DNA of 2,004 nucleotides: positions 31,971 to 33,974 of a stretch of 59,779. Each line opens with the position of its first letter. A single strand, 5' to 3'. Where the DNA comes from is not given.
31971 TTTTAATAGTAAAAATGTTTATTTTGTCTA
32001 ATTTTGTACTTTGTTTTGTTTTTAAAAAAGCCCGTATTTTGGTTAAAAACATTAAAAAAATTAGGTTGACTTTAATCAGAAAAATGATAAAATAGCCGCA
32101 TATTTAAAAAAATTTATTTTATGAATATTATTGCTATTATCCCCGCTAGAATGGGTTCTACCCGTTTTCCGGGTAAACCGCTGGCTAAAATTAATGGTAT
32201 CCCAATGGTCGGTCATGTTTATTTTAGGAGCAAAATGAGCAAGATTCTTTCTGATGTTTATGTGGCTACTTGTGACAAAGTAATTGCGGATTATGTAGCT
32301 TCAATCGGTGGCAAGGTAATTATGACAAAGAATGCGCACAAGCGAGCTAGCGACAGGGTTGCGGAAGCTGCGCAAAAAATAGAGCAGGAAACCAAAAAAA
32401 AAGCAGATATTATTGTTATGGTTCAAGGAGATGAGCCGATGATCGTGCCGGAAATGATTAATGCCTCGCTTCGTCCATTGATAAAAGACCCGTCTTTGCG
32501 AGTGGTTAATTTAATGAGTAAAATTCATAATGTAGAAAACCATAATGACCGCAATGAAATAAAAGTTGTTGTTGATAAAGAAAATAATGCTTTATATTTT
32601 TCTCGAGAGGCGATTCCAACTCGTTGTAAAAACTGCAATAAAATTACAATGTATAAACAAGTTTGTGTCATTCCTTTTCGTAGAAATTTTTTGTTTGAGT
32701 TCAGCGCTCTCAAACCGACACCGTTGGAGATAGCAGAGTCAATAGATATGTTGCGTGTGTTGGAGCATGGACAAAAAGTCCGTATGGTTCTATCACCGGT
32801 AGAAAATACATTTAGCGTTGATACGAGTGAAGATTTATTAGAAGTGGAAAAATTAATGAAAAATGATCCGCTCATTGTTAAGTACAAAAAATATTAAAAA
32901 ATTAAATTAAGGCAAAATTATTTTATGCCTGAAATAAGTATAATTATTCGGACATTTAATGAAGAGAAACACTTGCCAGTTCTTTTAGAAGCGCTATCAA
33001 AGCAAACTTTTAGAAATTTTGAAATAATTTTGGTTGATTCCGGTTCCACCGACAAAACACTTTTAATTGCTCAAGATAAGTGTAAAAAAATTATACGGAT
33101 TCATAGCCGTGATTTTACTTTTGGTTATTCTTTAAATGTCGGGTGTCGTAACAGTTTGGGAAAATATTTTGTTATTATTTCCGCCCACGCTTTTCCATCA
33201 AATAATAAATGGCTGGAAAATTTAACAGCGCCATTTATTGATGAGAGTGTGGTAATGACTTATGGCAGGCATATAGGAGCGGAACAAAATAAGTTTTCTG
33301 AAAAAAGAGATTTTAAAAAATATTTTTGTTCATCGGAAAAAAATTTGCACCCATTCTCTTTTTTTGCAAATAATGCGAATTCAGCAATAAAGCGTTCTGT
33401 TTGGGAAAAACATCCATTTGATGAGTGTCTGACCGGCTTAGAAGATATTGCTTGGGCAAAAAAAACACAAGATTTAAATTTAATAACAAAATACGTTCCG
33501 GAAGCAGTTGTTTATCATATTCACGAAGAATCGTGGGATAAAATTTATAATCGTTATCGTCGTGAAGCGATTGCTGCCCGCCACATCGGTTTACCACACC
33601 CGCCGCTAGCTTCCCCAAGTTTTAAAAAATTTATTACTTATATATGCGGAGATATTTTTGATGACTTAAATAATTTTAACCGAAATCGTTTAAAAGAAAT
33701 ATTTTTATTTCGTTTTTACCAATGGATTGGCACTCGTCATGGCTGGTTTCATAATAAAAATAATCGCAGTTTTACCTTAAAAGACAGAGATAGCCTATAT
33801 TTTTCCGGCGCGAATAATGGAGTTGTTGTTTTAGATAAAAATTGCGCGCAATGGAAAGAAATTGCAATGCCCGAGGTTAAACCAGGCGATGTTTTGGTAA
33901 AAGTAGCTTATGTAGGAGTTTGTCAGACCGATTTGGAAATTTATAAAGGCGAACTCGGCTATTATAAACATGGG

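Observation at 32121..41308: KdsB-like cytidylyltransferase block with unusual redox and hydrolase partners and two unknown large transferase-like proteins around an ABC exporter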

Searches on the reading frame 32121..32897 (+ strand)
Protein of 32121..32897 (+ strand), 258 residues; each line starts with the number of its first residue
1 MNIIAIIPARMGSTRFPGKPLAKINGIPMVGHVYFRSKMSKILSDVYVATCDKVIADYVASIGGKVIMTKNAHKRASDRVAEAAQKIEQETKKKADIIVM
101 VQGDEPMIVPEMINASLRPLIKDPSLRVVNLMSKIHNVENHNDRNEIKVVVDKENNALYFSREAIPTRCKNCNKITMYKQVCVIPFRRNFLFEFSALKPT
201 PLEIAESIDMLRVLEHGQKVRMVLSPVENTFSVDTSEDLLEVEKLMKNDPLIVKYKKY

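Call 4: search_protein_families(library=pfam, proteins=[window:32121-32897:+], max_evalue=0.01)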
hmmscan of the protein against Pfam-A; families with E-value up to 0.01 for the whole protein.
window:32121-32897:+ (258 aa): 2 families
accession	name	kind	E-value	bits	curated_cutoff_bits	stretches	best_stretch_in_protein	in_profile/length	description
PF02348.25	CTP_transf_3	-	6.2e-49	167.2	22.6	1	4-219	1-216/217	Cytidylyltransferase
PF12804.13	NTP_transf_3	-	3.8e-07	30.9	27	1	10-120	11-111/160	MobA-like NTP transferase domain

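Call 7: search_protein_families(library=ncbifam, proteins=[window:32121-32897:+], max_evalue=0.001)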
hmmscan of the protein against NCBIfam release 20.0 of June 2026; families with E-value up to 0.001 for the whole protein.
window:32121-32897:+ (258 aa): 8 families
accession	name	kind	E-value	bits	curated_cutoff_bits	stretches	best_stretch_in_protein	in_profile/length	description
NF009905.0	PRK13368.1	subfamily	4.6e-91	304.5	255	1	1-249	1-241/243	3-deoxy-manno-octulosonate cytidylyltransferase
NF003952.0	PRK05450.1-5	subfamily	1.3e-81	273.4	193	1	1-249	1-248/250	3-deoxy-manno-octulosonate cytidylyltransferase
NF003950.0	PRK05450.1-3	subfamily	2.2e-65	220.4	234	1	1-248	1-244/248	3-deoxy-manno-octulosonate cytidylyltransferase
NF003948.0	PRK05450.1-1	equivalog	1.9e-55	187.8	281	1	1-248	4-245/248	3-deoxy-manno-octulosonate cytidylyltransferase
TIGR00466.1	kdsB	equivalog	8.6e-51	172.7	155.2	1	1-239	1-240/241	3-deoxy-manno-octulosonate cytidylyltransferase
TIGR03584.1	PseF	equivalog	1.6e-11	44.2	205.7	1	4-174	1-167/222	pseudaminic acid cytidylyltransferase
NF010933.0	PRK14353.1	equivalog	2.7e-05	23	505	1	9-131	17-135/453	bifunctional UDP-N-acetylglucosamine diphosphorylase/glucosamine-1-phosphate N-acetyltransferase GlmU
NF001457.0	PRK00317.1-3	equivalog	0.00049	19.6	164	0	12-141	11-139/200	molybdenum cofactor guanylyltransferase MobA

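Call 10: find_encoding_contigs(protein=window:32121-32897:+, flank=10000, max_places=6)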
Protein window:32121-32897:+ (258 aa): 1 contig read that carries it; 1 place shown.
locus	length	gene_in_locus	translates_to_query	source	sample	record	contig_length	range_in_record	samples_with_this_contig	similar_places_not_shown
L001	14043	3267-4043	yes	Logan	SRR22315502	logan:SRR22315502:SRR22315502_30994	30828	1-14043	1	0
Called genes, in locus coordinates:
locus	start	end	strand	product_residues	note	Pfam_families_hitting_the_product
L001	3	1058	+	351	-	?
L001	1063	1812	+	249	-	PF13489:Methyltransf_23, PF07021:MetW, PF13847:Methyltransf_31, PF08241:Methyltransf_11 (weak), PF08242:Methyltransf_12, PF13649:Methyltransf_25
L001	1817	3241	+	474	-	PF02310:B12-binding, PF04055:Radical_SAM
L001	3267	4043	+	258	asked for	PF02348:CTP_transf_3, PF12804:NTP_transf_3 (weak)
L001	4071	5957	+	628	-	PF00535:Glycos_transf_2, PF08240:ADH_N, PF16912:Glu_dehyd_C, PF00107:ADH_zinc_N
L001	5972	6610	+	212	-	PF04199:Cyclase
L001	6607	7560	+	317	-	PF00389:2-Hacid_dh, PF02826:2-Hacid_dh_C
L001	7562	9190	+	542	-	-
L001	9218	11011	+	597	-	PF00664:ABC_membrane, PF00005:ABC_tran, PF02463:SMC_N (weak)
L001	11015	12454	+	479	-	PF05159:Capsule_synth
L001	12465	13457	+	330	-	PF01370:Epimerase, PF02719:Polysacc_synt_2, PF04321:RmlD_sub_bind, PF08659:KR, PF01073:3Beta_HSD, PF07993:NAD_binding_4, PF13460:NAD_binding_10, PF16363:GDP_Man_Dehyd, +2 more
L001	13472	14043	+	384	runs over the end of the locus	PF01041:DegT_DnrJ_EryC1, PF00155:Aminotran_1_2, PF01053:Cys_Met_Meta_PP (weak), PF00266:Aminotran_5, PF01212:Beta_elim_lyase (weak)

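Call 16: search_solved_structures(query=window:32121-32897:+, max_evalue=0.00001, show_alignments=2)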
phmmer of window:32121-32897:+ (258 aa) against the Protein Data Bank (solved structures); distinct sequences matched with E-value up to 0.00001: 16.
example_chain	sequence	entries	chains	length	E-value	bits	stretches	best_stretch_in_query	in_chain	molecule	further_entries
1gq9_A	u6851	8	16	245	1.4e-40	142.4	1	4-246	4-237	3-DEOXY-MANNO-OCTULOSONATE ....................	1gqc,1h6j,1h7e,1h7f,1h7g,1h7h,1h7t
1vh3_A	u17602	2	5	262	1e-37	133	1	2-246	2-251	3-deoxy-manno-octulosonate cytidylyltransferase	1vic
3duv_A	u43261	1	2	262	1.1e-37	132.9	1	2-246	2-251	3-deoxy-manno-octulosonate cytidylyltransferase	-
1vh1_A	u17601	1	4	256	2.5e-37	131.7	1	1-247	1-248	3-deoxy-manno-octulosonate cytidylyltransferase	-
3k8d_A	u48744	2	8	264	4.9e-37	130.8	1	1-243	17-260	3-deoxy-manno-octulosonate cytidylyltransferase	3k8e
8ees_A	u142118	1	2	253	5.1e-37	130.7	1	4-243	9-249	3-deoxy-manno-octulosonate cytidylyltransferase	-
3tqd_A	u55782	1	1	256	1.5e-35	126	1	4-242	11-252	3-deoxy-manno-octulosonate cytidylyltransferase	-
3jtj_A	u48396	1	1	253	1.1e-33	119.8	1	1-248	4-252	3-deoxy-manno-octulosonate cytidylyltransferase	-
3oam_A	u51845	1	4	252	2.3e-33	118.8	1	2-245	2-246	3-deoxy-manno-octulosonate cytidylyltransferase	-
4fcu_A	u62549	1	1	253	8.9e-32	113.6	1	6-241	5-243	3-deoxy-manno-octulosonate cytidylyltransferase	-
3pol_A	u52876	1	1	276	1.2e-31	113.2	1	6-241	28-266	3-deoxy-manno-octulosonate cytidylyltransferase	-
4xwi_A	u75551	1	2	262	1.7e-31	112.7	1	5-245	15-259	3-deoxy-manno-octulosonate cytidylyltransferase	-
2y6p_A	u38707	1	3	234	1.6e-29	106.2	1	4-248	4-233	3-DEOXY-MANNO-OCTULOSONATE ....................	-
9t4z_A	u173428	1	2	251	1.3e-08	37.7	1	2-115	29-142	PpNeuA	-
6ifd_A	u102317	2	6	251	7.3e-07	32.1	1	3-219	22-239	CMP-N-acetylneuraminate Synthetase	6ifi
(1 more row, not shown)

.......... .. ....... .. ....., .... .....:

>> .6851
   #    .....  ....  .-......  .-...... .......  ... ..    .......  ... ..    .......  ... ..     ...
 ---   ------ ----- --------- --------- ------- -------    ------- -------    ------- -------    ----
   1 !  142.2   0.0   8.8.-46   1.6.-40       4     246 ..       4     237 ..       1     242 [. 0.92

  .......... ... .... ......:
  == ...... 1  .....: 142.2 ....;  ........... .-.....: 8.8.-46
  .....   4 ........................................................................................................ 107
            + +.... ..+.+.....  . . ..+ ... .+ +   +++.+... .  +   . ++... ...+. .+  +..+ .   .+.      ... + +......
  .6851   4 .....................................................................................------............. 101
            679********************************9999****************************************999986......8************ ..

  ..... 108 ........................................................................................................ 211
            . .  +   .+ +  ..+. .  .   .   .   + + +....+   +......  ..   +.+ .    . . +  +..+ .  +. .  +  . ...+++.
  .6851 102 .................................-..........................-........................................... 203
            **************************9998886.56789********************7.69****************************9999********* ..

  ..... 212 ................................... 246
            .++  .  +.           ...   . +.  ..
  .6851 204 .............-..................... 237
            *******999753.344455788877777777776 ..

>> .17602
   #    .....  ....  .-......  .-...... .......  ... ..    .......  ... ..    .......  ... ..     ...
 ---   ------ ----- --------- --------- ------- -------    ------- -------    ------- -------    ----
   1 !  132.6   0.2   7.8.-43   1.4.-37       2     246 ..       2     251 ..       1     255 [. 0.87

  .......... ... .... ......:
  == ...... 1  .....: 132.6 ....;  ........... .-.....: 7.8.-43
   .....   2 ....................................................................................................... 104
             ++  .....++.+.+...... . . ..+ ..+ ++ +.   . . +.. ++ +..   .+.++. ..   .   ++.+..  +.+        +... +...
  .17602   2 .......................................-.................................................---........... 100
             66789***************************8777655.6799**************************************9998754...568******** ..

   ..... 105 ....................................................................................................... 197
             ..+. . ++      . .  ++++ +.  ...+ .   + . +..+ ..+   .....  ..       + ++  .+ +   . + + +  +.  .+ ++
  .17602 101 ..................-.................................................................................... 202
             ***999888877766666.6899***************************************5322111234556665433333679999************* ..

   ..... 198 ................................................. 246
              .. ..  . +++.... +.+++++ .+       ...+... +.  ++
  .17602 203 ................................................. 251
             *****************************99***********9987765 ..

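Call 97: search_protein_representatives(protein=window:32121-32897:+)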
Query: 258 residues. Proteins with E-value up to 0.001 (for the whole library): 16494; up to 1e-10: 7704; up to 1e-30: 1201. The best 150 are listed.
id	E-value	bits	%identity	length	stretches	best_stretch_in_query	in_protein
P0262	2.0e-92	325.2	59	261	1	1-255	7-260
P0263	4.5e-92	324.1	59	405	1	1-257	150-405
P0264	1.2e-89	316.1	60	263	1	1-257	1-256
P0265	1.0e-86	306.5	56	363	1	3-257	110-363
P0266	5.5e-83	294.3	53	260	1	2-256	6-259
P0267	6.9e-83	294.0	55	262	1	1-255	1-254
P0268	1.8e-81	289.4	54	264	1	1-257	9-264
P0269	9.2e-80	283.8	56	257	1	2-255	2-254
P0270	1.6e-76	273.2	54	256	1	1-256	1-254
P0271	1.0e-73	264.0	53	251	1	2-248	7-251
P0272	4.8e-73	261.8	49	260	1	3-255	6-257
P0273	2.8e-72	259.3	50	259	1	2-256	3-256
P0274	2.8e-70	252.8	55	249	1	1-255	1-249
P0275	3.1e-70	252.6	49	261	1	4-255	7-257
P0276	4.9e-70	252.0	54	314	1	35-257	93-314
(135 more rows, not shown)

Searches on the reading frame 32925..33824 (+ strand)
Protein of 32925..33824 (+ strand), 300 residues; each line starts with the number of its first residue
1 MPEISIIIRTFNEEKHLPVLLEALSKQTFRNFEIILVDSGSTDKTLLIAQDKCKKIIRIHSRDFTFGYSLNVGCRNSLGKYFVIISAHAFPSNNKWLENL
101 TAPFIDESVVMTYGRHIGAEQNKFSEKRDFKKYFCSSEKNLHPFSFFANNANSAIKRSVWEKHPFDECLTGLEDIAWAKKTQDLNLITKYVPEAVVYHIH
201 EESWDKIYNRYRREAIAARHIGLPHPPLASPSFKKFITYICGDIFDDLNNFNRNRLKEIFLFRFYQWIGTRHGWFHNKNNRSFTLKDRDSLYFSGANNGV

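Call 36: search_solved_structures(query=window:32925-33824:+, max_evalue=0.01, show_alignments=2)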
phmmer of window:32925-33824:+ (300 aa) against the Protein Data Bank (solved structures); distinct sequences matched with E-value up to 0.01: 16.
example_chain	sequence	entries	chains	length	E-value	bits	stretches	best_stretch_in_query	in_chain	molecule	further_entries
5hea_A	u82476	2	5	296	1.8e-12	50.3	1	4-137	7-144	Putative glycosyltransferase (GalT1)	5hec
2z87_A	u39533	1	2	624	5e-10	42.3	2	4-112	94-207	Chondroitin synthase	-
2z86_A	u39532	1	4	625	5e-10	42.3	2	4-112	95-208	Chondroitin synthase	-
6p61_A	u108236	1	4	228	1.2e-09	41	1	2-91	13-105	Glycosyltransferase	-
5tze_C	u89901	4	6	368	1.1e-07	34.5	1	4-107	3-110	Glycosyl transferase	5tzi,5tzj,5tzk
5tz8_A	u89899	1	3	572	2.2e-07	33.6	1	4-107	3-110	Glycosyl transferase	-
3bcv_A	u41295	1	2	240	4.4e-07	32.6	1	1-107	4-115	Putative glycosyltransferase protein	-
9omm_A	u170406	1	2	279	0.002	20.6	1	3-84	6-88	Glycosyltransferase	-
9omh_A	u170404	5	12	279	0.002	20.6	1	3-84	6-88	Glycosyltransferase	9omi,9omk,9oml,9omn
9omj_A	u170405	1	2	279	0.0022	20.5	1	3-84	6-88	Glycosyltransferase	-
8vh7_A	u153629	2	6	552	0.0022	20.4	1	2-77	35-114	Heparosan synthase B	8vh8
8viw_A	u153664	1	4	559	0.0023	20.4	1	2-77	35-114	Heparosan synthase B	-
3l7j_A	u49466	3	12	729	0.0025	20.3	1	2-84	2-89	Teichoic acid biosynthesis protein F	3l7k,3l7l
3l7i_A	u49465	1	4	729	0.0025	20.3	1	2-84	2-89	Teichoic acid biosynthesis protein F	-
3l7m_A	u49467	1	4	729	0.0025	20.3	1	2-84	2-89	Teichoic acid biosynthesis protein F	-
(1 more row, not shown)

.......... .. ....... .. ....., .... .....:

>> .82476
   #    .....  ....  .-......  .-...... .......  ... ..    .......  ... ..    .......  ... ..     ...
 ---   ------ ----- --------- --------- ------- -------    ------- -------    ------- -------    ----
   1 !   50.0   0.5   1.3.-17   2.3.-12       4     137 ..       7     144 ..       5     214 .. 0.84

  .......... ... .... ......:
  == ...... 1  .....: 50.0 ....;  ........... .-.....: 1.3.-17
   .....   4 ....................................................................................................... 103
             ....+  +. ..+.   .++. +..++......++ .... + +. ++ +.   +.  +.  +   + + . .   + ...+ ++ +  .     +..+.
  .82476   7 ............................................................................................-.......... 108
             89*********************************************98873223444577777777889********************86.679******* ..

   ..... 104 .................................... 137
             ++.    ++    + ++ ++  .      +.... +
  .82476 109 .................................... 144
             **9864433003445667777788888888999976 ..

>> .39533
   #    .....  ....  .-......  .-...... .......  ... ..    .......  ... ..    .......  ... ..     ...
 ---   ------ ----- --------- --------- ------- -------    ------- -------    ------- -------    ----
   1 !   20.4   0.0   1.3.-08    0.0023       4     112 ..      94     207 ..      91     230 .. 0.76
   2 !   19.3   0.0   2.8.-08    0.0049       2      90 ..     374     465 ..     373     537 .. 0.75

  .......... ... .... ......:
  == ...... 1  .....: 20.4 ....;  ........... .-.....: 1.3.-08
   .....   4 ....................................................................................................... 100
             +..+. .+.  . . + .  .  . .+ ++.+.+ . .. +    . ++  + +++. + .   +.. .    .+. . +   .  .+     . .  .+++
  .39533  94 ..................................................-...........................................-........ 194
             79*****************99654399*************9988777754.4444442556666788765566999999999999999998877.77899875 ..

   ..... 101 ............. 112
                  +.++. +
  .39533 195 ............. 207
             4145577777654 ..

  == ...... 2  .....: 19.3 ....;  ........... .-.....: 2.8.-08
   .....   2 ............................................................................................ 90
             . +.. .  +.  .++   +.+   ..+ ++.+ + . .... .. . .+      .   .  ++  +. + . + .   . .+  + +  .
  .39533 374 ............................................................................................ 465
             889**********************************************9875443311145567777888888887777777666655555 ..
